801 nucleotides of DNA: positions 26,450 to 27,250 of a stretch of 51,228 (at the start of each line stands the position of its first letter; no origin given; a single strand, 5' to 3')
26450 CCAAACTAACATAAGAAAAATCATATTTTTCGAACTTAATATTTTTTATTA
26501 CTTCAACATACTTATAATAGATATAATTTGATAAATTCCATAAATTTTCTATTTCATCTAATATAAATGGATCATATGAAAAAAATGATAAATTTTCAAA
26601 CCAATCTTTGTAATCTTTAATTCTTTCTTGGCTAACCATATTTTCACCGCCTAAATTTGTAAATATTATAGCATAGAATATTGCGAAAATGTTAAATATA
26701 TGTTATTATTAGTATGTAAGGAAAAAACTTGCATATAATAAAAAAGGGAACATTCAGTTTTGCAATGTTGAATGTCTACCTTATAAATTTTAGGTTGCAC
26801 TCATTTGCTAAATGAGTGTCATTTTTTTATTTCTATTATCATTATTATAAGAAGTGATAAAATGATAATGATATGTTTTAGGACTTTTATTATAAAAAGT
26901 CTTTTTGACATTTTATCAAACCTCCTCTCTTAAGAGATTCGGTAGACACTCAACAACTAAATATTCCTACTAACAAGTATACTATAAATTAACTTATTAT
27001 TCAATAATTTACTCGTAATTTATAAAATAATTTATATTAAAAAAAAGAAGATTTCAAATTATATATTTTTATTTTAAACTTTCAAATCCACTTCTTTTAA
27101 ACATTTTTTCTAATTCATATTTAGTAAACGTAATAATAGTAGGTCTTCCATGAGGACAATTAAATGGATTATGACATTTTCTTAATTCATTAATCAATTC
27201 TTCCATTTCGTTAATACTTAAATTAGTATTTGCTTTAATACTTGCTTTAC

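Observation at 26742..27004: Unannotated convergent small-ORF/antisense-RNA locus resembling a type I toxin-antitoxin system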

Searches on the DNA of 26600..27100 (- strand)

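Call 25: search_rna_families(source=window, start=26600, end=27100, threshold=evalue, max_evalue=10)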
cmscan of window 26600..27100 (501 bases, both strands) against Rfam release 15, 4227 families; matches with E-value up to 10: 3.
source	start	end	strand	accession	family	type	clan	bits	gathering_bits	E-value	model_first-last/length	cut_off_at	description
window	26890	26981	-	RF01295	SCARNA7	Gene; snRNA; snoRNA; scaRNA;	-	11.5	65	1.1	1-330/330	no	Small Cajal body-specific RNA 7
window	26826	26869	+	RF02350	psRNA6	Gene; sRNA;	-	9.3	60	3.7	1-333/333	no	Nitrosomonas sRNA psRNA6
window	26699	26742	+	RF02350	psRNA6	Gene; sRNA;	-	8.1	60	8.7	1-333/333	no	Nitrosomonas sRNA psRNA6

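Call 30: build_rna_model(alignment_id=A1)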
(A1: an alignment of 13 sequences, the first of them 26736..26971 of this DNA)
Model R1 built from alignment A1 (13 sequences, 242 columns); structure: RNAalifold consensus.
model positions 235; base pairs 51; branch points 2; effective number of sequences 1.09; information 0.59 bits per position. Calibrated on 0.2 Mb of random sequence (short: E-values are rough).
structure used (alignment columns):
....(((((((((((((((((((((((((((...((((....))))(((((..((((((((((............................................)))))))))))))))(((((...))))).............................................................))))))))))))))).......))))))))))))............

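Call 31: search_with_rna_model(model_id=R1, sources=[window, L009, L010, L011, L012, L013, L014, L015, L016, L017, L018, L019, L020, L021, L022, L023, L024, L025, L026, L027, L028, L029, L030, L031, L032, L033, L034, L035, L036, L037, L038, L039, L040, L041, L042, L043, L044, L045, L046, L047, L048, L049, L050, L051, L052, L053, L054, L055, L056, L057, L058, L059, L060, L061, L062, L063, L064, L065], max_evalue=1, make_alignment=true)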
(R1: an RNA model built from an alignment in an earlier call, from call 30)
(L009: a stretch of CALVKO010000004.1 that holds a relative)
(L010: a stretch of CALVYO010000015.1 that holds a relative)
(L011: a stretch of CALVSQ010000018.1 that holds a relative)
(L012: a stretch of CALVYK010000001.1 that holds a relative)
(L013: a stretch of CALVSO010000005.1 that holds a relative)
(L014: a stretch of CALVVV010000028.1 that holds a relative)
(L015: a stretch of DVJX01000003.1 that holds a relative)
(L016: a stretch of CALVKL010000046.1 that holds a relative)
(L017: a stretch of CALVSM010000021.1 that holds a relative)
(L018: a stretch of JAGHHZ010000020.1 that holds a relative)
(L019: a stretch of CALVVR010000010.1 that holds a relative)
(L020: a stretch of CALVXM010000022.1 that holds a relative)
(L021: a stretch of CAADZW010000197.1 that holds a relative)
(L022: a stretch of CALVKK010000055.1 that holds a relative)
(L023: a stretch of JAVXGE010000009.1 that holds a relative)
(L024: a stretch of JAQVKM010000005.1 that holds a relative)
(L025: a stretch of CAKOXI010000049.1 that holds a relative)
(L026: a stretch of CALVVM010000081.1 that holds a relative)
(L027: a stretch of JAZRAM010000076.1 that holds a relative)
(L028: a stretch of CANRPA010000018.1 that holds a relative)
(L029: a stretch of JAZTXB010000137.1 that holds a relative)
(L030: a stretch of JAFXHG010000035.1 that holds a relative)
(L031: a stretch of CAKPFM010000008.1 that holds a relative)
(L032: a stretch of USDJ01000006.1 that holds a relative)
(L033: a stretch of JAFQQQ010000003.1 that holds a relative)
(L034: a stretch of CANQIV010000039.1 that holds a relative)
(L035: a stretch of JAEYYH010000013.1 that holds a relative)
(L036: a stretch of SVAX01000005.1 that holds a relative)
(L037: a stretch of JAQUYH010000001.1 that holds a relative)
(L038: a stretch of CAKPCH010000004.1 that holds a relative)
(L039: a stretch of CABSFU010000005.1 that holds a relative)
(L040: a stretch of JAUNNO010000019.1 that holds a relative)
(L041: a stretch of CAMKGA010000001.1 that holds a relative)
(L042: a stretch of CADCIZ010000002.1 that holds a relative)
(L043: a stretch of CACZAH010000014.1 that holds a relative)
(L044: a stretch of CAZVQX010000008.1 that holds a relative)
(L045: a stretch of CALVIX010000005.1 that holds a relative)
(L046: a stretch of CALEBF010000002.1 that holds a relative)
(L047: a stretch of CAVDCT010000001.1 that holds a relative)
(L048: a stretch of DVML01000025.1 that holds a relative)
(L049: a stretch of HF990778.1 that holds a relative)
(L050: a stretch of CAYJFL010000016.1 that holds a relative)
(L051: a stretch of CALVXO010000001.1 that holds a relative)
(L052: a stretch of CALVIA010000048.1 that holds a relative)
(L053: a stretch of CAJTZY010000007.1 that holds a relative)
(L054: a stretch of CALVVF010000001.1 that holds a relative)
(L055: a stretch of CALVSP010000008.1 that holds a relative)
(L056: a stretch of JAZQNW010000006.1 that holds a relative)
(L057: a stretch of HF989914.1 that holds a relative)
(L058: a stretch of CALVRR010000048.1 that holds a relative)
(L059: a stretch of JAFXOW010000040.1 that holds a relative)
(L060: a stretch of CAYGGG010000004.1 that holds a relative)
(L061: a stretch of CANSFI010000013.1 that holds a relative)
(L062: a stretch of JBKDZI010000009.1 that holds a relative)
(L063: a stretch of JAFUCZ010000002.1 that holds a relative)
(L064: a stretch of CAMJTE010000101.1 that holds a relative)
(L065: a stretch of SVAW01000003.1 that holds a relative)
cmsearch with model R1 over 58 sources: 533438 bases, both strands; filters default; matches with E-value up to 1: 21.
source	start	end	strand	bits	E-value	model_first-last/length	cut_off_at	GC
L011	6628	6860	+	264.9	7.3e-54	1-235/235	no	0.27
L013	6867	7102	+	258.4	1.8e-52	1-235/235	no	0.28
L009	7212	7443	+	256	5.9e-52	1-235/235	no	0.27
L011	6978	7216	+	254.1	1.5e-51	1-235/235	no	0.26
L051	6869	7107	+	251.3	6e-51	1-235/235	no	0.25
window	26736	26971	-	250.9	7.2e-51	1-235/235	no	0.26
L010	7944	8175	+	250.4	9.4e-51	1-235/235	no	0.26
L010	8293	8524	+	249.5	1.4e-50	1-235/235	no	0.26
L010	8642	8880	+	245.6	1e-49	1-235/235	no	0.25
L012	5894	6127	+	244.5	1.7e-49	1-235/235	no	0.25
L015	2931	3169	+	242.5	4.5e-49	1-235/235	no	0.25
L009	6858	7092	+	242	5.9e-49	1-235/235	no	0.26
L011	6272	6510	+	233.6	3.6e-47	1-235/235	no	0.24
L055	6853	6977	+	143.1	8.8e-28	1-125/235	3'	0.28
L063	5936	6170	-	86.5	1.2e-15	1-235/235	no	0.3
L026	690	936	+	72.2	1.4e-12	1-235/235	no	0.28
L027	705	938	+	54.5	8.8e-09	1-235/235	no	0.29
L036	683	942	+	52.7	2.1e-08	1-235/235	no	0.28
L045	713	754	+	18.9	0.37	1-235/235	no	0.21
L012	5941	6014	-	17.6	0.69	48-121/235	no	0.2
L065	3922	3962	+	17.1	0.87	1-235/235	no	0.22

Alignment A3: 21 matches aligned to the model, 328 columns, each read 5' to 3' on its own strand. Consensus structure (alignment columns), stored with it:
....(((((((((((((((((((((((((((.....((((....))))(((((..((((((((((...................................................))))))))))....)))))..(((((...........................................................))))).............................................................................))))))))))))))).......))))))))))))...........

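Call 32: search_with_rna_model(model_id=R1, sources=[window, L009, L010, L011, L012, L013, L015, L051, L063, L026, L027, L036], max_evalue=0.00001, make_alignment=true)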
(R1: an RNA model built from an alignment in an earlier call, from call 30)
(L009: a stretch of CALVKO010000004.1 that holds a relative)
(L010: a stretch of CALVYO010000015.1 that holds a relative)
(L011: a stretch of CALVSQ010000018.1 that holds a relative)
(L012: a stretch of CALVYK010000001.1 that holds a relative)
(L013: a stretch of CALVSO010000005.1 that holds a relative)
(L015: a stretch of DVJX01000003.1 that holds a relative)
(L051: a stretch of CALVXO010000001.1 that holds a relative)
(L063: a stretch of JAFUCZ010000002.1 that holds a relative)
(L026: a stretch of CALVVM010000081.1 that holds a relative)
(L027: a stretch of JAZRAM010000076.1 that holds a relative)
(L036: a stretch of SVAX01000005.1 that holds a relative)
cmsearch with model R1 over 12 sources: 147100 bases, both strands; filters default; matches with E-value up to 0.00001: 17.
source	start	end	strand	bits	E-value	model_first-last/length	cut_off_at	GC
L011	6628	6860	+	264.9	2e-54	1-235/235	no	0.27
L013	6867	7102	+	258.4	4.9e-53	1-235/235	no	0.28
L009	7212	7443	+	256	1.6e-52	1-235/235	no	0.27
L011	6978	7216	+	254.1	4.1e-52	1-235/235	no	0.26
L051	6869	7107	+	251.3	1.7e-51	1-235/235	no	0.25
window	26736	26971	-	250.9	2e-51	1-235/235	no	0.26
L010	7944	8175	+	250.4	2.6e-51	1-235/235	no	0.26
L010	8293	8524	+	249.5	4e-51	1-235/235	no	0.26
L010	8642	8880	+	245.6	2.8e-50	1-235/235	no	0.25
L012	5894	6127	+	244.5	4.7e-50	1-235/235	no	0.25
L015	2931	3169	+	242.5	1.2e-49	1-235/235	no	0.25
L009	6858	7092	+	242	1.6e-49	1-235/235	no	0.26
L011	6272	6510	+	233.6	9.9e-48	1-235/235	no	0.24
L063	5936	6170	-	86.5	3.3e-16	1-235/235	no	0.3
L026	690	936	+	72.2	3.9e-13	1-235/235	no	0.28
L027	705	938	+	54.5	2.4e-09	1-235/235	no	0.29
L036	683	942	+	52.7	5.8e-09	1-235/235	no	0.28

Alignment A4: 17 matches aligned to the model, 328 columns, each read 5' to 3' on its own strand. Consensus structure (alignment columns), stored with it:
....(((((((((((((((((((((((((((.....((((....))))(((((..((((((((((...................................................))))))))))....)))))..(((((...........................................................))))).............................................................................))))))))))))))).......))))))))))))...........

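Call 52: search_with_rna_model(model_id=R1, sources=[window, L063, L026, L027, L036, L173, L174, L176, L177, L178, L179, L180, L182, L183, L184, L185, L187, L188, L189, L190, L192, L195, L196, L197, L198, L199, L200, L201, L202, L204, L205, L206, L208, L209, L210, L211, L212, L213, L214, L216, L217, L218, L219, L220, L222, L223, L224, L225, L226, L227, L230, L231, L232, L233, L234, L235, L236, L237, L238, L239, L241, L244, L247, L248, L250, L252, L253, L254, L256, L257, L258, L259, L260, L261, L262, L263, L264, L265, L267, L268, L269, L270, L271, L272, L273, L274, L275, L276, L277, L278, L279, L280, L281, L284, L285, L286, L287, L288, L290, L291], max_evalue=0.000001, make_alignment=true)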
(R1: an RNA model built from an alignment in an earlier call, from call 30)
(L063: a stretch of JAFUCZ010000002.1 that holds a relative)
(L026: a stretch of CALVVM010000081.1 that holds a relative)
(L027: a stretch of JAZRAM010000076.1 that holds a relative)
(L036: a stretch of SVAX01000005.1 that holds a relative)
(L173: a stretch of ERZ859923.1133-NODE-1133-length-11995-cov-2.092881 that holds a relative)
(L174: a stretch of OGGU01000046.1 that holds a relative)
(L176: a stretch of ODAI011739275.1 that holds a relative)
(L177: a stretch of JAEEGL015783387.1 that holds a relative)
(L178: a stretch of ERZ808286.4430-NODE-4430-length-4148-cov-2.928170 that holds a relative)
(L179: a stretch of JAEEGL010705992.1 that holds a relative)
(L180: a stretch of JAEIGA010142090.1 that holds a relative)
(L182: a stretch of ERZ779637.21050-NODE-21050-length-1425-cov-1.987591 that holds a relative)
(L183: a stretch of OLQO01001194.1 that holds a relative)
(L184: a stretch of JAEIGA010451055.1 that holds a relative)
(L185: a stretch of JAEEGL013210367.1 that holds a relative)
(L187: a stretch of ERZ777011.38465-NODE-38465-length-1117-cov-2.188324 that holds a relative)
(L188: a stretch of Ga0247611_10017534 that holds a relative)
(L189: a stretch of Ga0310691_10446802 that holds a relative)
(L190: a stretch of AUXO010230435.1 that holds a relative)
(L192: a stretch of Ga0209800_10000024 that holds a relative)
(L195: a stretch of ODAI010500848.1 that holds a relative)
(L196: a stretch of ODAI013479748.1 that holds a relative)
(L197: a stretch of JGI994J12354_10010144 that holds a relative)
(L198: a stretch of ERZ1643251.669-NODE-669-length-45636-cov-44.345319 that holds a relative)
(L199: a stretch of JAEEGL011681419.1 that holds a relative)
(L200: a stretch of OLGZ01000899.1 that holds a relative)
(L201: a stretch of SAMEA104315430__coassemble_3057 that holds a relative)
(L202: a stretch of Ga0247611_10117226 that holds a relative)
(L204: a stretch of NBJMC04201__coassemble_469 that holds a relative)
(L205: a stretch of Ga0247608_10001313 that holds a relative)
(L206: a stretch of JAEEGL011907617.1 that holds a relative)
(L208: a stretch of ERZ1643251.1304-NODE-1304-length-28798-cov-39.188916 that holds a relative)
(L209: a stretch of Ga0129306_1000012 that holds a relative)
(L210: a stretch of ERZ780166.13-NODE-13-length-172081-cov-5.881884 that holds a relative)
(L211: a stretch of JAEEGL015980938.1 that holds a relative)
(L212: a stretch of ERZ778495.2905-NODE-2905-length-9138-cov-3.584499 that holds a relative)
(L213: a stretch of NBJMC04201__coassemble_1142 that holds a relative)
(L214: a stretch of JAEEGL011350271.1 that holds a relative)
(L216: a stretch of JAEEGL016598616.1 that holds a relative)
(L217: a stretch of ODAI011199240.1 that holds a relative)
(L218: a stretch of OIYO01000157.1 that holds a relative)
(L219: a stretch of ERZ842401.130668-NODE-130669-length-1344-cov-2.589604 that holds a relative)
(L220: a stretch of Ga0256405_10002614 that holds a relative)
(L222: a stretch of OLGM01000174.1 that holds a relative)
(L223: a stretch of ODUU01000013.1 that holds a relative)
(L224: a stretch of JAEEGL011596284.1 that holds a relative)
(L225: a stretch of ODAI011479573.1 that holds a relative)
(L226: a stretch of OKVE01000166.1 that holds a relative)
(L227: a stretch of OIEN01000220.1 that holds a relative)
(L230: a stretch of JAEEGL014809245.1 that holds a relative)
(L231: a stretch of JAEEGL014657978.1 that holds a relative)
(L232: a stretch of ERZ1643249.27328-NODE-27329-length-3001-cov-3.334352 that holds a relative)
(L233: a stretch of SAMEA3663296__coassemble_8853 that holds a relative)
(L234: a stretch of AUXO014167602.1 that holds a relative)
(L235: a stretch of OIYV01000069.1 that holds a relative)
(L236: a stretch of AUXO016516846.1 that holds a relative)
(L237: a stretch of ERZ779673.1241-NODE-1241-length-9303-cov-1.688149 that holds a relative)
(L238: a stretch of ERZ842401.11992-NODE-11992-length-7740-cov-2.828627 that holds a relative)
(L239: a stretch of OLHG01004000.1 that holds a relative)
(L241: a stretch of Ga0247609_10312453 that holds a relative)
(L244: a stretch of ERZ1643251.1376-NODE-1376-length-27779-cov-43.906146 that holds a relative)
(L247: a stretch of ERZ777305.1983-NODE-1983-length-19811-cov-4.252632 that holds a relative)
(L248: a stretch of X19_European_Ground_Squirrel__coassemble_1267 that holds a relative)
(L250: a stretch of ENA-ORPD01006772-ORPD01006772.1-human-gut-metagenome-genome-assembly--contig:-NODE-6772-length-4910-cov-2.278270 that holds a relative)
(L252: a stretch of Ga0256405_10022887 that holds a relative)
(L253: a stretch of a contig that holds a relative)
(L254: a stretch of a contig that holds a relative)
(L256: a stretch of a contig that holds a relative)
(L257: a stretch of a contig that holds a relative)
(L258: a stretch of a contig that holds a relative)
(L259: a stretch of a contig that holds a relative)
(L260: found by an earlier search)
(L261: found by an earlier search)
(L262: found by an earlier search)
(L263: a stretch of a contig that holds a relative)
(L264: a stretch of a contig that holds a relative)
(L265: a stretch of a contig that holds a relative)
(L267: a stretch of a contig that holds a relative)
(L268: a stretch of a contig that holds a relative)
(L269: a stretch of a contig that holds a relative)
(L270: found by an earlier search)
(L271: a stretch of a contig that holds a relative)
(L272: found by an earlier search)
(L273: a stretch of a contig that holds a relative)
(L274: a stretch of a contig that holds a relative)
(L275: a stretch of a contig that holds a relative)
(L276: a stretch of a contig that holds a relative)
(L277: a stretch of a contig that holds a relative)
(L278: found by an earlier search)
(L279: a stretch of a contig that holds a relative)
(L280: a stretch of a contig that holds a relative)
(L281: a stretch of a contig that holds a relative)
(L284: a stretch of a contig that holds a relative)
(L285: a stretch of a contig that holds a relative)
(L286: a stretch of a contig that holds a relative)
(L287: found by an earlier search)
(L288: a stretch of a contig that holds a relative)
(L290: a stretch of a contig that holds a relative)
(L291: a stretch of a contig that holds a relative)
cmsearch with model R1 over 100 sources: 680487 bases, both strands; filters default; matches with E-value up to 0.000001: 99.
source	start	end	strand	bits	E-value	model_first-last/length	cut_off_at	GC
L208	142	374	-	264.9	9.3e-54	1-235/235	no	0.27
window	26736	26971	-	250.9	9.2e-51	1-235/235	no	0.26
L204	3456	3694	-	248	3.9e-50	1-235/235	no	0.26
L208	492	730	-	233.6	4.6e-47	1-235/235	no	0.24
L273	5705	5948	+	184.8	1.4e-36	1-235/235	no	0.29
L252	3390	3630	+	178.2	3.5e-35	1-235/235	no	0.28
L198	2164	2403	+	175.9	1.1e-34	1-235/235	no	0.26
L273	5319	5560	+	174.7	2e-34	1-235/235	no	0.29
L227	8559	8801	-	163.6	4.6e-32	1-235/235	no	0.28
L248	860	1102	-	161.7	1.2e-31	1-235/235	no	0.27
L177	781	1023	+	160.1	2.7e-31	1-235/235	no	0.27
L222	1163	1404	-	156.5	1.6e-30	1-235/235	no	0.26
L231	4614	4854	-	154.4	4.4e-30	1-235/235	no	0.28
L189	56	294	+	154.3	4.5e-30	1-235/235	no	0.31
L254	3855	4092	+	152.8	9.4e-30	1-235/235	no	0.26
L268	2830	3067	+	152.5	1.1e-29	1-235/235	no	0.32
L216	1492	1729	-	152.2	1.3e-29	1-235/235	no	0.32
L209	970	1208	-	148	1e-28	1-235/235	no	0.27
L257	3541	3780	+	139.6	6.6e-27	1-235/235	no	0.28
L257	3166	3401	+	134.4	8.5e-26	1-235/235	no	0.31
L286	14060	14292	-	133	1.7e-25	1-235/235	no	0.27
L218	1819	2071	+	131.1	4.2e-25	1-235/235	no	0.3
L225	6291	6511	-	127.9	2.1e-24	18-235/235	5'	0.29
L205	9990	10221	-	124.2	1.3e-23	1-235/235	no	0.32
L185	9862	10100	-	116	7.2e-22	1-235/235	no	0.33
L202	2612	2769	+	113.1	3.1e-21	1-157/235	3'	0.27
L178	3767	4024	+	110.9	9e-21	1-235/235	no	0.29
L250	156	387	+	109.7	1.6e-20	1-235/235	no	0.29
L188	5657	5892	-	108.9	2.5e-20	1-235/235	no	0.31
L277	3935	4170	+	108.9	2.5e-20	1-235/235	no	0.31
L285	5593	5823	-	105.4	1.4e-19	1-235/235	no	0.28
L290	675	905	-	105.4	1.4e-19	1-235/235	no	0.28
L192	7971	8200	-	105.2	1.5e-19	1-235/235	no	0.29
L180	3272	3505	+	101.9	7.8e-19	1-235/235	no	0.3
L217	1034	1272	-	101.6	9.1e-19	1-235/235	no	0.33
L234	1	163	-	97.7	6.1e-18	1-161/235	3'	0.33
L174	2726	2975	-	97.7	6.2e-18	1-235/235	no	0.28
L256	865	1114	+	97.7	6.2e-18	1-235/235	no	0.28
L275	277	507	-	93.7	4.4e-17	1-235/235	no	0.26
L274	4607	4856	-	92.5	8.1e-17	1-235/235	no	0.28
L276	10570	10796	-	88.5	5.7e-16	1-235/235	no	0.32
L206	1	222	-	88.1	7.1e-16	1-221/235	3'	0.31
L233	333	562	-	87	1.2e-15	1-235/235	no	0.29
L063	5936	6170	-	86.5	1.5e-15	1-235/235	no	0.3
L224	732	871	-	84.3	4.6e-15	35-174/235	no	0.26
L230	3428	3642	+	83.2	7.9e-15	1-212/235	3'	0.33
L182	981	1230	+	83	8.6e-15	1-235/235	no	0.3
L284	1329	1563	+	81.6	1.8e-14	1-235/235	no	0.25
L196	3061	3297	+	78.6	7.7e-14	1-235/235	no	0.28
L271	947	1193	-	78.2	9.1e-14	1-235/235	no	0.33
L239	54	304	-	77.3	1.4e-13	1-235/235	no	0.32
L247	4766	4996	+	77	1.6e-13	1-235/235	no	0.29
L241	1261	1491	+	75.7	3.1e-13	1-235/235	no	0.32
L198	2521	2754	+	74.8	4.8e-13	1-235/235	no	0.25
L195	1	134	-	74.8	5e-13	1-132/235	3'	0.32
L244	7834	8069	+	74.2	6.6e-13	1-235/235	no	0.25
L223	1196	1431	+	72.8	1.3e-12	1-235/235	no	0.25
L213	12980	13215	+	72.7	1.4e-12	1-235/235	no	0.26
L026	690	936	+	72.2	1.8e-12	1-235/235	no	0.28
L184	1510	1744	+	71.6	2.4e-12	1-235/235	no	0.3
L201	1156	1388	-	71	3.3e-12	1-235/235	no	0.27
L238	4688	4922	-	70.3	4.4e-12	1-235/235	no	0.32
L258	9771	10001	-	69.9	5.5e-12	1-235/235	no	0.26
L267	2085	2315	+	69.9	5.5e-12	1-235/235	no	0.26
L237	8654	8900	-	69.1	8.1e-12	1-235/235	no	0.28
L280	5016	5268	+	69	8.8e-12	1-235/235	no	0.3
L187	153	403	-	68.8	9.7e-12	1-235/235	no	0.31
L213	12629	12864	+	68.6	1e-11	1-235/235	no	0.28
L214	3146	3375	-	68.6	1.1e-11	1-235/235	no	0.27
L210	7835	8081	-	68.4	1.2e-11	1-235/235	no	0.28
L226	3578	3824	+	68.4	1.2e-11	1-235/235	no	0.28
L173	7903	8147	-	68.1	1.3e-11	1-235/235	no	0.3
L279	3373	3607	-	68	1.4e-11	1-235/235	no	0.28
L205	9609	9859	-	67.9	1.5e-11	1-235/235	no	0.26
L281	6701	6947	+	67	2.3e-11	1-235/235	no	0.28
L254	4233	4463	+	65.3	5.3e-11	1-235/235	no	0.29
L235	1101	1352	-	65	6.2e-11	1-235/235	no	0.31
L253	6055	6289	-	64.7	7.1e-11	1-235/235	no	0.28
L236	113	348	+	64.4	8.1e-11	1-235/235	no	0.3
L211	3108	3340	+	64.4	8.3e-11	1-235/235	no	0.27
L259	2932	3180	-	64.3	8.9e-11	1-235/235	no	0.31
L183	6796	7041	-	63.9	1.1e-10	1-235/235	no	0.31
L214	2812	3044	-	63.7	1.2e-10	1-235/235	no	0.27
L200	987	1232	+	62.9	1.7e-10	1-235/235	no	0.31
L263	295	539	+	62.4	2.2e-10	1-235/235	no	0.27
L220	2185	2416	-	59.8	7.9e-10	1-235/235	no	0.3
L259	3299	3523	-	59.4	1e-09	1-235/235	no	0.31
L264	6312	6545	+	59.1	1.1e-09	1-235/235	no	0.26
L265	2443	2678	+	59.1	1.1e-09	1-235/235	no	0.29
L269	2248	2490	-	58.2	1.7e-09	1-235/235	no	0.28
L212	8488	8739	-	57.7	2.3e-09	1-235/235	no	0.32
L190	29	256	-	55.9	5.6e-09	1-235/235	no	0.27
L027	705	938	+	54.5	1.1e-08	1-235/235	no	0.29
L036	683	942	+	52.7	2.7e-08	1-235/235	no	0.28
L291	52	294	+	52.3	3.3e-08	1-235/235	no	0.33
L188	6392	6625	-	49.3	1.5e-07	1-235/235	no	0.32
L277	3202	3435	+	48.9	1.7e-07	1-235/235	no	0.33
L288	836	1066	-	47.9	2.8e-07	1-235/235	no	0.28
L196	3488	3726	+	45.8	8e-07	1-235/235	no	0.26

Alignment A6: 99 matches aligned to the model, 441 columns, each read 5' to 3' on its own strand. Consensus structure (alignment columns), stored with it:
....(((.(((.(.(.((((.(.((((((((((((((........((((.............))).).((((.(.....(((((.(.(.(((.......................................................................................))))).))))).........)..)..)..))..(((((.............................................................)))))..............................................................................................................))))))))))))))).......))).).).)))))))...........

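Call 66: search_dna_similar(query=window:26670-27010:-, collection=plasmids, mode=distant, max_evalue=0.001, max_rows=10)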
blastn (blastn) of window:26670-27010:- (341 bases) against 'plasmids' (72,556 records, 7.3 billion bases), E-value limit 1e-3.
No match.

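Call 67: search_dna_similar(query=window:26670-27010:-, collection=phages, mode=distant, max_evalue=0.001, max_rows=10)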
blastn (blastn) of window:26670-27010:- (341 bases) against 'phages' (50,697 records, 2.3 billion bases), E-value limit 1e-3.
No match.
